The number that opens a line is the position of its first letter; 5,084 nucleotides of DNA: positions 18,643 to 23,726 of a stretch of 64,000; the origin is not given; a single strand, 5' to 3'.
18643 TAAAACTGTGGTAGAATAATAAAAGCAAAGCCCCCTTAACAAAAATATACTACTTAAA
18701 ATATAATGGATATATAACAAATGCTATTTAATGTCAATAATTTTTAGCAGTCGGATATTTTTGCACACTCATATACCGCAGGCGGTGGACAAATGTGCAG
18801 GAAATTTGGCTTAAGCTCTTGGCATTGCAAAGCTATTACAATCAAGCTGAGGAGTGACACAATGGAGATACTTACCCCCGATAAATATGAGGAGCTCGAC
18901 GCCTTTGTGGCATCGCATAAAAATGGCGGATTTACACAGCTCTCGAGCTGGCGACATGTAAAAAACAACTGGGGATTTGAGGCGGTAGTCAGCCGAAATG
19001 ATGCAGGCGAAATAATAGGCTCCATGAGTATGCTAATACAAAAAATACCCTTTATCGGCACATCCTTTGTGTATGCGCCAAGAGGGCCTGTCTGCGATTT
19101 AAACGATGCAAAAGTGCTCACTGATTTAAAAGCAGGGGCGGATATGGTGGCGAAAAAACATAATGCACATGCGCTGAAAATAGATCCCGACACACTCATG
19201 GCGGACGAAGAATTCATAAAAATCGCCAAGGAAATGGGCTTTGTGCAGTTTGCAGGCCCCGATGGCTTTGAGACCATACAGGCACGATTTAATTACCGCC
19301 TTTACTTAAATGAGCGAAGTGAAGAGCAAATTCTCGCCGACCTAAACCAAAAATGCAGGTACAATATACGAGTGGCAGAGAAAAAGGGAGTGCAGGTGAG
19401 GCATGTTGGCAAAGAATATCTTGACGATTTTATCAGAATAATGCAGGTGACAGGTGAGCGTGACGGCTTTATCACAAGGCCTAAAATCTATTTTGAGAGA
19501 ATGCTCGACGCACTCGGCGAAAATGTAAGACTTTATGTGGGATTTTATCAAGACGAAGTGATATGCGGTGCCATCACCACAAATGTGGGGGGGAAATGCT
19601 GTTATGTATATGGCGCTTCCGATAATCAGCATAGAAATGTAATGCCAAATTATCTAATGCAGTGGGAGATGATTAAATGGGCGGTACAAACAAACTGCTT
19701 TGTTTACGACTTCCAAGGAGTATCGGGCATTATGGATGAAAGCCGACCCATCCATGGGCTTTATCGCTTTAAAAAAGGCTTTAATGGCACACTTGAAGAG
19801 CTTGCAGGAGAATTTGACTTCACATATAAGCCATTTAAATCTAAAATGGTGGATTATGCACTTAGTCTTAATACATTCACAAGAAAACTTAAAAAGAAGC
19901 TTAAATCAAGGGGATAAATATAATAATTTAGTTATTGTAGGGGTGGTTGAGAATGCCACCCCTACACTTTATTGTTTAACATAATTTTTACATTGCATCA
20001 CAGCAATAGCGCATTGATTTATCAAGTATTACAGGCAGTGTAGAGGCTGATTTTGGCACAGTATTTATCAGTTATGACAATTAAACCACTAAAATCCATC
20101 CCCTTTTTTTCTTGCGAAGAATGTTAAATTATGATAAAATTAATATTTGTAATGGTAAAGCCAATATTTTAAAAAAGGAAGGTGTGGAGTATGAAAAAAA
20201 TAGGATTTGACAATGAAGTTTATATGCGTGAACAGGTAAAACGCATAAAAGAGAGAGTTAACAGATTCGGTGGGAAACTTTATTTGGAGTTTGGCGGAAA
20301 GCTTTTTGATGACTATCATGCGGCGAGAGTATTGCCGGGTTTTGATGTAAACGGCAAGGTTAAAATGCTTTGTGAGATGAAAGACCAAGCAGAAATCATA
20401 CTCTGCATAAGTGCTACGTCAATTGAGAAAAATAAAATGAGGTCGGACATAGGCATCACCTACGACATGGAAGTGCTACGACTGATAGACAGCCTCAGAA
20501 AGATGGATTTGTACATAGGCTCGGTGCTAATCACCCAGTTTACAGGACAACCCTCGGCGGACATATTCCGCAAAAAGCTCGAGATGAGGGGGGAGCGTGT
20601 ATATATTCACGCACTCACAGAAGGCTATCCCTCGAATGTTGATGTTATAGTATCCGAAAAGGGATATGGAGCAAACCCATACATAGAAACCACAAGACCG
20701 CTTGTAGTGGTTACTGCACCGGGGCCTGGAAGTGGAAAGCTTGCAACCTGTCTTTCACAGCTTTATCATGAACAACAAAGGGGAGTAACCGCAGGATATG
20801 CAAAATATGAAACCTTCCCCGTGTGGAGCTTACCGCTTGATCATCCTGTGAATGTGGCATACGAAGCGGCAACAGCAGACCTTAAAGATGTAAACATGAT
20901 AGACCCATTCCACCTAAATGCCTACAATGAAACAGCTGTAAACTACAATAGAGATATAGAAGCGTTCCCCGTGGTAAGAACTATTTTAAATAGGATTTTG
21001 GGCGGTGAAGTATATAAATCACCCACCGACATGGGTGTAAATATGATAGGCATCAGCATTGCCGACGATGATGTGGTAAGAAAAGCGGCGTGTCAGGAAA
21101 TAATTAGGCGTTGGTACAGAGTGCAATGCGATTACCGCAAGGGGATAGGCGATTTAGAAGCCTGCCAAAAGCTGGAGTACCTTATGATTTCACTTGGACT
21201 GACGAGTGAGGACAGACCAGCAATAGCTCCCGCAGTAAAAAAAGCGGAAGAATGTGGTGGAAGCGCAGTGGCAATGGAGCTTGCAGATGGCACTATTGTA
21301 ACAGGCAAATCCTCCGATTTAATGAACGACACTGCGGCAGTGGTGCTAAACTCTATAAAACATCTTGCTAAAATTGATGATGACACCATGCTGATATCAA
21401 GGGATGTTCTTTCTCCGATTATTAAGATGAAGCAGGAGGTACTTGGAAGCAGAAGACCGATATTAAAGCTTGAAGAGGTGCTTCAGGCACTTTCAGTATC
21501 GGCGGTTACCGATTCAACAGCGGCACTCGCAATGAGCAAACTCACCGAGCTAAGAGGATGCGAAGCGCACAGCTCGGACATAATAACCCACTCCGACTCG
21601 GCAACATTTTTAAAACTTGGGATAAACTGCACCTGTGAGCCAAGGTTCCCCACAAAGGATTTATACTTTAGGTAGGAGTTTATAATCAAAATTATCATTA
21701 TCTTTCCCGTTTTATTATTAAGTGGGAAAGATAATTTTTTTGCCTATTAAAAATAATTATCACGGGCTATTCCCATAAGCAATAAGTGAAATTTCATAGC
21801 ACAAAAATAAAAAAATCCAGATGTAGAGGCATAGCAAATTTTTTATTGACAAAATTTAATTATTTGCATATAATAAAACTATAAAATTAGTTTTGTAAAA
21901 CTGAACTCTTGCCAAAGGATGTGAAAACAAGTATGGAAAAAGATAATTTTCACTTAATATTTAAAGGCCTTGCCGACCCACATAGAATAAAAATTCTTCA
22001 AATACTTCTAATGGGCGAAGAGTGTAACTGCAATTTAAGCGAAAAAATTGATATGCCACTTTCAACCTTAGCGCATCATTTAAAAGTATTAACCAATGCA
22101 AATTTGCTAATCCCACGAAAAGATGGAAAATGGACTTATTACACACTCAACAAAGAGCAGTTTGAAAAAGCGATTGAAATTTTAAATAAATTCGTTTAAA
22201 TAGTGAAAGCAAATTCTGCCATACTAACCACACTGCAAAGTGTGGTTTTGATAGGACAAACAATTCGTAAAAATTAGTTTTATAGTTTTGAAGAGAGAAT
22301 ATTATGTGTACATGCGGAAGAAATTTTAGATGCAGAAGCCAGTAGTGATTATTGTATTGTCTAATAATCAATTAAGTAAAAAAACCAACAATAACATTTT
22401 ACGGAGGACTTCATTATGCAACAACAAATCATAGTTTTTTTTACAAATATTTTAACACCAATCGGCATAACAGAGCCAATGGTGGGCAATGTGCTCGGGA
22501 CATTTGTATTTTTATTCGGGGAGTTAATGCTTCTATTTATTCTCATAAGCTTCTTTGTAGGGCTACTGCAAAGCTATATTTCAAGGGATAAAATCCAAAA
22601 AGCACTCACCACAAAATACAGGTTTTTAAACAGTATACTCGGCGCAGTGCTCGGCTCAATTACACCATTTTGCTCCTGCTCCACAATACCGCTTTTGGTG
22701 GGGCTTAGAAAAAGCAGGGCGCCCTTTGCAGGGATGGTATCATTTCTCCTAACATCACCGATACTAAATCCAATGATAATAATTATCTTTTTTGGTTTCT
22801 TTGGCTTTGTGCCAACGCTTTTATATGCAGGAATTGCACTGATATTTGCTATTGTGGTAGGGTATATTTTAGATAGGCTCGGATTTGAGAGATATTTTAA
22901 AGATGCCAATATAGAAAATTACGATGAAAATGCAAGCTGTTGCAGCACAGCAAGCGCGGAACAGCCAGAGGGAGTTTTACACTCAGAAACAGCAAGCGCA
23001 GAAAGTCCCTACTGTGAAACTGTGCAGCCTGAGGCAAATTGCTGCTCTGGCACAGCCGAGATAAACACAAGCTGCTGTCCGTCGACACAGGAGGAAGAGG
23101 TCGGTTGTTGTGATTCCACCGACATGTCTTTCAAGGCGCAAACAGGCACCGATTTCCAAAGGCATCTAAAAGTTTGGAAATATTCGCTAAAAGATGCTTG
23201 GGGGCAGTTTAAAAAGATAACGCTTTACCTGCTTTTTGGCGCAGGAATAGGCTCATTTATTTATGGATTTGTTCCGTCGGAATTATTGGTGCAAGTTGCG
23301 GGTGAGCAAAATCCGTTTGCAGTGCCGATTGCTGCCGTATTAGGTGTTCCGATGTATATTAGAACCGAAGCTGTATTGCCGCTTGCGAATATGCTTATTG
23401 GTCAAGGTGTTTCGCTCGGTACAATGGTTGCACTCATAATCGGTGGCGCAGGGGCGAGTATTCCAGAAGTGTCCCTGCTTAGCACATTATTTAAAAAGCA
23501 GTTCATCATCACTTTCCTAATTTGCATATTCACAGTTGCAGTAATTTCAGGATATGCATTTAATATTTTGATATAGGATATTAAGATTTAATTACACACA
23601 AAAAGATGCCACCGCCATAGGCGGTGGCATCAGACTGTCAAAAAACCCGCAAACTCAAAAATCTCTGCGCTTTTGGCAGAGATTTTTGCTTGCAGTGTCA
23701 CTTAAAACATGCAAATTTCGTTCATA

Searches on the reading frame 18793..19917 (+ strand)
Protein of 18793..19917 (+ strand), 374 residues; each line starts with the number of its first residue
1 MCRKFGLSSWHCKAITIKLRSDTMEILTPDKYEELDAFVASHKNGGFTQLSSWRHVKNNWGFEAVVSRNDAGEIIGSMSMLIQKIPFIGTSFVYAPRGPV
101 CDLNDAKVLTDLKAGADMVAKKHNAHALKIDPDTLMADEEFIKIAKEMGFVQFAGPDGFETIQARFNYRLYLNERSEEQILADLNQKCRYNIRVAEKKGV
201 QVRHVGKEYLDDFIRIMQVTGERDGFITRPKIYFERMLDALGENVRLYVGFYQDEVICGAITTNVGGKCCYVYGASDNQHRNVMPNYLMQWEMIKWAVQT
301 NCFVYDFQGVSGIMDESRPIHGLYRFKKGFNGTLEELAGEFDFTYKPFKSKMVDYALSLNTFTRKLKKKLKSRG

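Call 5: search_protein_families(library=pfam, proteins=[window:18793-19917:+])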
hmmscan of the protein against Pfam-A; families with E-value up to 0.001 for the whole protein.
window:18793-19917:+ (374 aa): 2 families
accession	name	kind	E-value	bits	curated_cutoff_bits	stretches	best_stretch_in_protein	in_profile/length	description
PF02388.22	FemAB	-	9.5e-64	216.1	24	2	33-249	4-235/406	FemAB family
PF13480.13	Acetyltransf_6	-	9.3e-14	52.2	22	1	187-309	2-136/143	Acetyltransferase (GNAT) domain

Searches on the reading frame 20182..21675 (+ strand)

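Call 53: search_protein_families(library=pfam, proteins=[window:20182-21675:+], max_evalue=0.00001)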
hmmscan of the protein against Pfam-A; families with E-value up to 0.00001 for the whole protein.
window:20182-21675:+ (497 aa): 2 families
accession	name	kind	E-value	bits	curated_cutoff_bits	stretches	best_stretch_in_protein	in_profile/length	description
PF08903.17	DUF1846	-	2.5e-168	559.5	27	1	7-336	1-330/333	Domain of unknown function DUF1846, N-terminal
PF20921.3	DUF1846_C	-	6.8e-57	191.9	27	1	343-495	1-153/153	Domain of unknown function DUF1846, C-terminal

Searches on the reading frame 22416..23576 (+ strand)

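Call 53: search_protein_families(library=pfam, proteins=[window:22416-23576:+], max_evalue=0.00001)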
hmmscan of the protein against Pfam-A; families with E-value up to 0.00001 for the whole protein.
window:22416-23576:+ (386 aa): 1 family
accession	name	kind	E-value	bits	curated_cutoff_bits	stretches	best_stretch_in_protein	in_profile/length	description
PF03773.19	ArsP_1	-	7.6e-56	189.9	32.3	1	36-383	15-293/294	Predicted permease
